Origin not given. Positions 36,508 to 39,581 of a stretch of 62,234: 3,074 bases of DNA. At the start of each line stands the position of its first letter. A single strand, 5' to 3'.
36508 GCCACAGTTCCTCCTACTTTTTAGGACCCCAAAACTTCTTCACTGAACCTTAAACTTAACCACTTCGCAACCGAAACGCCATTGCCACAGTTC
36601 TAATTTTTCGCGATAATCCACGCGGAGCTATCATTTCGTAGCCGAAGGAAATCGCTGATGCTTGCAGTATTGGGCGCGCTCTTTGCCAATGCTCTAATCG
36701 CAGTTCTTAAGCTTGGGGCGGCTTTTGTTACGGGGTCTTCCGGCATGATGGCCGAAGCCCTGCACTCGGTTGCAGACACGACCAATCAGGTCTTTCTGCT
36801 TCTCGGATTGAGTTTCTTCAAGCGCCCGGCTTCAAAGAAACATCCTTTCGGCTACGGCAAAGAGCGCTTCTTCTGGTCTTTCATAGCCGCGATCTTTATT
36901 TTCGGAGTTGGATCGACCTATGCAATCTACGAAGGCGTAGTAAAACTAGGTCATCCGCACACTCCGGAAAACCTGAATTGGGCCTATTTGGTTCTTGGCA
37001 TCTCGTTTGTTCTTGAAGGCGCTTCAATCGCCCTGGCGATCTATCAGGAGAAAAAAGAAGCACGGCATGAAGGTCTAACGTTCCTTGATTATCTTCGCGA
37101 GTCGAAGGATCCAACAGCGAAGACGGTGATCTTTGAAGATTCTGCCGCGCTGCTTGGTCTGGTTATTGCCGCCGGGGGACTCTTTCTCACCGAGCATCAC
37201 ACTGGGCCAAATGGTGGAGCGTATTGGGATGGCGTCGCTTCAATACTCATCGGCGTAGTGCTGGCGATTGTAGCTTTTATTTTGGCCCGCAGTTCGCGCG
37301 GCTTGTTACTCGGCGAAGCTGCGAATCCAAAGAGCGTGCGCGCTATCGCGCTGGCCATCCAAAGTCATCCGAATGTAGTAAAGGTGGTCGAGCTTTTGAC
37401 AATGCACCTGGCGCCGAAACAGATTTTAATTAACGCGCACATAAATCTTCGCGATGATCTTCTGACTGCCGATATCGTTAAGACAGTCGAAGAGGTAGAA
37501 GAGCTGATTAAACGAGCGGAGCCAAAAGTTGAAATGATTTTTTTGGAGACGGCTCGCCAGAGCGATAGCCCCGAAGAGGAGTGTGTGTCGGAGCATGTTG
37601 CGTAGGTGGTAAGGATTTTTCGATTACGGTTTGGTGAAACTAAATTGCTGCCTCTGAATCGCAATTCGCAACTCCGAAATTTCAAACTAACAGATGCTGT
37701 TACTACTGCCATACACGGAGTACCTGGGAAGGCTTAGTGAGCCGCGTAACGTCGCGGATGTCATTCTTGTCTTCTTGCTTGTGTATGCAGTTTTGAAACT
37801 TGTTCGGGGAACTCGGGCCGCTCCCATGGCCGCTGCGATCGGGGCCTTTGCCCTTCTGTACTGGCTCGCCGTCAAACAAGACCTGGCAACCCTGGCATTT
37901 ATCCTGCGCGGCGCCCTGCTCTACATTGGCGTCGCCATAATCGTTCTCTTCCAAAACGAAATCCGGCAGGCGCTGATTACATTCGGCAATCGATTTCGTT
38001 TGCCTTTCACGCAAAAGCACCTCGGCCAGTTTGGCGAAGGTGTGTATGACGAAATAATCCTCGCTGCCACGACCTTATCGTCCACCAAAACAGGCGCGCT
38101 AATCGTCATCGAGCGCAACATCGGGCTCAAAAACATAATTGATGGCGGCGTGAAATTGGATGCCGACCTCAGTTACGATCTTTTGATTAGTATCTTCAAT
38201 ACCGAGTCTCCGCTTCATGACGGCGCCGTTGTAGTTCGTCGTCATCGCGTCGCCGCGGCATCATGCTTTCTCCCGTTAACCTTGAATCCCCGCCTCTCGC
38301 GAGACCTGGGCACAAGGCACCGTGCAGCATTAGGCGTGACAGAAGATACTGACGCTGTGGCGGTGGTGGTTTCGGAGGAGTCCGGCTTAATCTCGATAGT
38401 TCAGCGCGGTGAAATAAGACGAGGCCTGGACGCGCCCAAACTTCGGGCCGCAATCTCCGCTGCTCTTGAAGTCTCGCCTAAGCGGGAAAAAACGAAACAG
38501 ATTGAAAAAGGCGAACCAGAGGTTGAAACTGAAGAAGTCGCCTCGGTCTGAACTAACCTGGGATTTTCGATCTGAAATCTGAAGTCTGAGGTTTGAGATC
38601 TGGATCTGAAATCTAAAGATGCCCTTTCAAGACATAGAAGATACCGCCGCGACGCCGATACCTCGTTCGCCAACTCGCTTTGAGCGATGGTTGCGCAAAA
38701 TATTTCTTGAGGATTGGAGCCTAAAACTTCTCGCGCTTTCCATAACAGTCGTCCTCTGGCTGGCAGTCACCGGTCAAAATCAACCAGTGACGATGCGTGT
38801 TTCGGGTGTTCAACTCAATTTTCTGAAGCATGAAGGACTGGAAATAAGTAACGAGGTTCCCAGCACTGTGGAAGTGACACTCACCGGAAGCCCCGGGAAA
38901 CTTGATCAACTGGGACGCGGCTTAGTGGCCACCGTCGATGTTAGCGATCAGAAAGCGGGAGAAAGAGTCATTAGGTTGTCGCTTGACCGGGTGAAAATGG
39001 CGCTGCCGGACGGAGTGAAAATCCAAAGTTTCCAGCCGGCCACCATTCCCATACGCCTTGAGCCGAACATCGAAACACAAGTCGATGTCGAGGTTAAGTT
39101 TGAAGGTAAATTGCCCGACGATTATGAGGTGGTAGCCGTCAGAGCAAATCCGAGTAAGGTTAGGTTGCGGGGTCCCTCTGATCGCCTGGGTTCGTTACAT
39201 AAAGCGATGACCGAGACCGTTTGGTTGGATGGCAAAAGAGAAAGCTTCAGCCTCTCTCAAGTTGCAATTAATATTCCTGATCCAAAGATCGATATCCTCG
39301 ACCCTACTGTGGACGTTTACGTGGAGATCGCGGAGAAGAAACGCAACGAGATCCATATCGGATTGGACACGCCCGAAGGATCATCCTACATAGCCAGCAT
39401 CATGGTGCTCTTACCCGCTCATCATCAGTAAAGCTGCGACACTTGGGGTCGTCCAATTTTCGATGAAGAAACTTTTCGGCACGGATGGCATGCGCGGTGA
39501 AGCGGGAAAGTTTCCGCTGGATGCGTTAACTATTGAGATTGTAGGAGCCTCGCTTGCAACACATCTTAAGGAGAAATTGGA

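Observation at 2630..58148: Intergenic spacers are built from 7-nt-periodic tandem arrays (STRR-like) at a dozen loci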

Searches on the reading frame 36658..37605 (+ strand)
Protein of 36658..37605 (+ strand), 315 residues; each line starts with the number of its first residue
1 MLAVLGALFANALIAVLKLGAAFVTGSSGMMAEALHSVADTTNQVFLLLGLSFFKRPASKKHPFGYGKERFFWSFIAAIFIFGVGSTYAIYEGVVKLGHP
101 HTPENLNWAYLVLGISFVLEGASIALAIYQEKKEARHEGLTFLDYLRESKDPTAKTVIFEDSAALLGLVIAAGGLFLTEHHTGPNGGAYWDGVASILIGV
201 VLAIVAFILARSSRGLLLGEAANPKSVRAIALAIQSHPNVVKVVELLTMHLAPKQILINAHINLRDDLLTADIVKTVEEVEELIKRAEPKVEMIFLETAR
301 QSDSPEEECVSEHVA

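Call 10: search_protein_families(library=pfam, proteins=[window:36658-37605:+])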
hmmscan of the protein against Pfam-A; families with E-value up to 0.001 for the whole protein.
window:36658-37605:+ (315 aa): 2 families
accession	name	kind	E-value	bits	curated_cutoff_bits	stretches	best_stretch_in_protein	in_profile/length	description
PF01545.26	Cation_efflux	-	1.5e-39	136.2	26.6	1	7-218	4-198/198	Cation efflux family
PF16916.11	ZT_dimer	-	4.1e-05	23.9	26.7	1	225-292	4-69/78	Dimerisation domain of Zinc Transporter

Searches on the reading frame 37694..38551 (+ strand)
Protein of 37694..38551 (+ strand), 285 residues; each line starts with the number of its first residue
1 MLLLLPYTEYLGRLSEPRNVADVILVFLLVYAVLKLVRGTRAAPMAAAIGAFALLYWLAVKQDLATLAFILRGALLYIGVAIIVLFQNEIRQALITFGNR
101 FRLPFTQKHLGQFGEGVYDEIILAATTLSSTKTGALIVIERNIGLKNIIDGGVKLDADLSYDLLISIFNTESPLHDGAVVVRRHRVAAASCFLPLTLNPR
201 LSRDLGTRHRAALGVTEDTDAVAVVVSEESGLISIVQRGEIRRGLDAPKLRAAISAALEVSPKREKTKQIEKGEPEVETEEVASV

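Call 10: search_protein_families(library=pfam, proteins=[window:37694-38551:+])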
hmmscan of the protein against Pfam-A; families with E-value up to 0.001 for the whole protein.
window:37694-38551:+ (285 aa): 2 families
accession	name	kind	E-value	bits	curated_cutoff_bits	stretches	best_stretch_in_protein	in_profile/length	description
PF02457.21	DAC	-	2.2e-42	143.8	27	1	124-240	3-118/119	DisA bacterial checkpoint controller nucleotide-binding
PF19293.4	CdaA_N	-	9.9e-05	22.9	23.8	1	19-90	9-81/81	CdaA N-terminal transmembrane domain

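Call 33: find_encoding_contigs(protein=window:37694-38551:+, flank=10000, max_places=10)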
Protein window:37694-38551:+ (285 aa): 15 contigs read that carry it; 10 places shown.
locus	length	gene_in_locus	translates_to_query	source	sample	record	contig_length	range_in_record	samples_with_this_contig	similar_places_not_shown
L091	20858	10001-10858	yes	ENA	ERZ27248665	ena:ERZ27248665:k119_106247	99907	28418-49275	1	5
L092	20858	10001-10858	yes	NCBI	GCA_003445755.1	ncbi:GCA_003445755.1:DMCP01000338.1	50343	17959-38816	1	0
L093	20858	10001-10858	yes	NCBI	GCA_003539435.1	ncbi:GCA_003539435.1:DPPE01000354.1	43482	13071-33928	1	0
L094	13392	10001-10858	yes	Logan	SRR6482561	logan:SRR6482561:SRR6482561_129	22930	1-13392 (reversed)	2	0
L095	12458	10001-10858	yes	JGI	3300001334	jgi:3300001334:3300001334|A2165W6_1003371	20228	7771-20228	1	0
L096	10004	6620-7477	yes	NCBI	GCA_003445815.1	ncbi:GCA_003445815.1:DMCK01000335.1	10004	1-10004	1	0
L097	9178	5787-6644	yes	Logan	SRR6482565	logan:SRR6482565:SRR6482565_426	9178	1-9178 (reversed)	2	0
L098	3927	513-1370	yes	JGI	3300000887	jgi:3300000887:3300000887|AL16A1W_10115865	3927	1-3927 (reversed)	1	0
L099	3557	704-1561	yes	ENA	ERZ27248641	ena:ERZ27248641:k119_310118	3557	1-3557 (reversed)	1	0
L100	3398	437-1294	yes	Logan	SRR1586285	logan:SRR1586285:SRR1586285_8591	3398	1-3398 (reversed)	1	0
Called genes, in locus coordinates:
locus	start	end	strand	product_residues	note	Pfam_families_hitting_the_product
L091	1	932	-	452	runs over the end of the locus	PF01595:CNNM, PF00571:CBS, PF03471:CorC_HlyC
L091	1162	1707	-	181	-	PF02559:CarD_TRCF_RID, PF21095:CarD_C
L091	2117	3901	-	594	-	PF00775:Dioxygenase_C (faint), PF13620:CarboxypepD_reg, PF13715:CarbopepD_reg_2 (faint), PF17210:SdrD_B (faint), PF22904:NOMO1-like_2nd (faint), PF13620:CarboxypepD_reg (weak)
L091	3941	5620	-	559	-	PF22904:NOMO1-like_2nd (weak), PF13620:CarboxypepD_reg (weak), PF14686:fn3_3 (faint), PF17210:SdrD_B (faint), PF17802:SpaA (faint), PF13715:CarbopepD_reg_2 (faint), PF13620:CarboxypepD_reg (weak)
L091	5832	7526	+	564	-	PF16697:Yop-YscD_cpl, PF00498:FHA, PF01590:GAF, PF13185:GAF_2, PF13492:GAF_3, PF00211:Guanylate_cyc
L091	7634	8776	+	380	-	PF13398:Peptidase_M50B (weak), PF02163:Peptidase_M50, PF00571:CBS (faint)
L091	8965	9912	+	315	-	PF01545:Cation_efflux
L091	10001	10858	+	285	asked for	PF02457:DAC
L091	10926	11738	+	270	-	PF07949:YbbR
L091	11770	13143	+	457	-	PF02878:PGM_PMM_I, PF02879:PGM_PMM_II, PF02880:PGM_PMM_III, PF00408:PGM_PMM_IV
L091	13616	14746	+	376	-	PF00465:Fe-ADH (faint), PF13685:Fe-ADH_2, PF01761:DHQ_synthase, PF24621:DHQS_C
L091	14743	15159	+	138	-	-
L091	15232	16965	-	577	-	PF03979:Sigma70_r1_1, PF00140:Sigma70_r1_2, PF04546:Sigma70_ner (weak), PF04542:Sigma70_r2, PF04539:Sigma70_r3, PF04545:Sigma70_r4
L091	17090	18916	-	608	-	PF01807:Zn_ribbon_DnaG, PF08275:DNAG_N, PF01751:Toprim (weak), PF13155:Toprim_2, PF13362:Toprim_3 (weak), PF13662:Toprim_4, PF10410:DnaB_bind (weak)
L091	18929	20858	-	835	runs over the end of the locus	PF00488:MutS_V, PF01713:Smr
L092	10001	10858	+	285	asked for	PF02457:DAC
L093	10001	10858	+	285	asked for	PF02457:DAC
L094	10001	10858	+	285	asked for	PF02457:DAC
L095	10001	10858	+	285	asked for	PF02457:DAC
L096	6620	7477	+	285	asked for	PF02457:DAC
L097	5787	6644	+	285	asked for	PF02457:DAC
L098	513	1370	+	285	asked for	PF02457:DAC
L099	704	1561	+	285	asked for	PF02457:DAC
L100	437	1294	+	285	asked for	PF02457:DAC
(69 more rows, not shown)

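Call 42: find_related_loci(query=window:37694-38551:+, collection=metagenome_contigs, flank=6000)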
Query window:37694-38551:+ (285 aa) in metagenome_contigs; peptide patterns used: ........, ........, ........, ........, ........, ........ (x = any residue, [..] = any of these).
600 stretches matched a pattern (row limit reached: there are more); 388 encode a relative of the query (tblastn E <= 1e-3); the best 80 are kept; 80 distinct loci.
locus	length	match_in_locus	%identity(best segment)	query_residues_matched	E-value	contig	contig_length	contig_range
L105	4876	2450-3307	90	1-285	2e-174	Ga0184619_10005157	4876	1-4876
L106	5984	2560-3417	90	1-285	3e-171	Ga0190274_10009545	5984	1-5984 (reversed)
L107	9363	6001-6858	94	1-285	1e-169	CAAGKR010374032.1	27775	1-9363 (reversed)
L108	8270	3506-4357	90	1-285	8e-169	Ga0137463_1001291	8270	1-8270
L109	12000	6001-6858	88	1-285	7e-169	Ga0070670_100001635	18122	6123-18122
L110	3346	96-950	88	1-285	9e-177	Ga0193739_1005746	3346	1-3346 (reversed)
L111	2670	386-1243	88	1-285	4e-179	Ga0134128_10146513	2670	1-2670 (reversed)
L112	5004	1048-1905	91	1-285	4e-169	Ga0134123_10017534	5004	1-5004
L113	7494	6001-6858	91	1-285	4e-164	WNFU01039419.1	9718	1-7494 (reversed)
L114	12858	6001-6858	91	1-285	5e-164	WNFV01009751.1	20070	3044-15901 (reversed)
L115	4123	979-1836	90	1-285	2e-168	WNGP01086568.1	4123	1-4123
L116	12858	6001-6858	90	1-285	3e-163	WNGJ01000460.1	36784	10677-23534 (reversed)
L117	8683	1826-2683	91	1-285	4e-163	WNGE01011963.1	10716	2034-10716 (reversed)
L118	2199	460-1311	90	1-285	4e-175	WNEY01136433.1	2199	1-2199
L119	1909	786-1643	90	1-285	5e-176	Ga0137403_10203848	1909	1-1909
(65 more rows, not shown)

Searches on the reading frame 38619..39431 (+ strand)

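Call 10: search_protein_families(library=pfam, proteins=[window:38619-39431:+])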
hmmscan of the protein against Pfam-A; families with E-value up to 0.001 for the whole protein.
window:38619-39431:+ (270 aa): 1 family
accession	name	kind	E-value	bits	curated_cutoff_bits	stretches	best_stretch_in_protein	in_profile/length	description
PF07949.17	YbbR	-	5.4e-17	62.3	22.3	2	155-235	1-81/81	YbbR-like protein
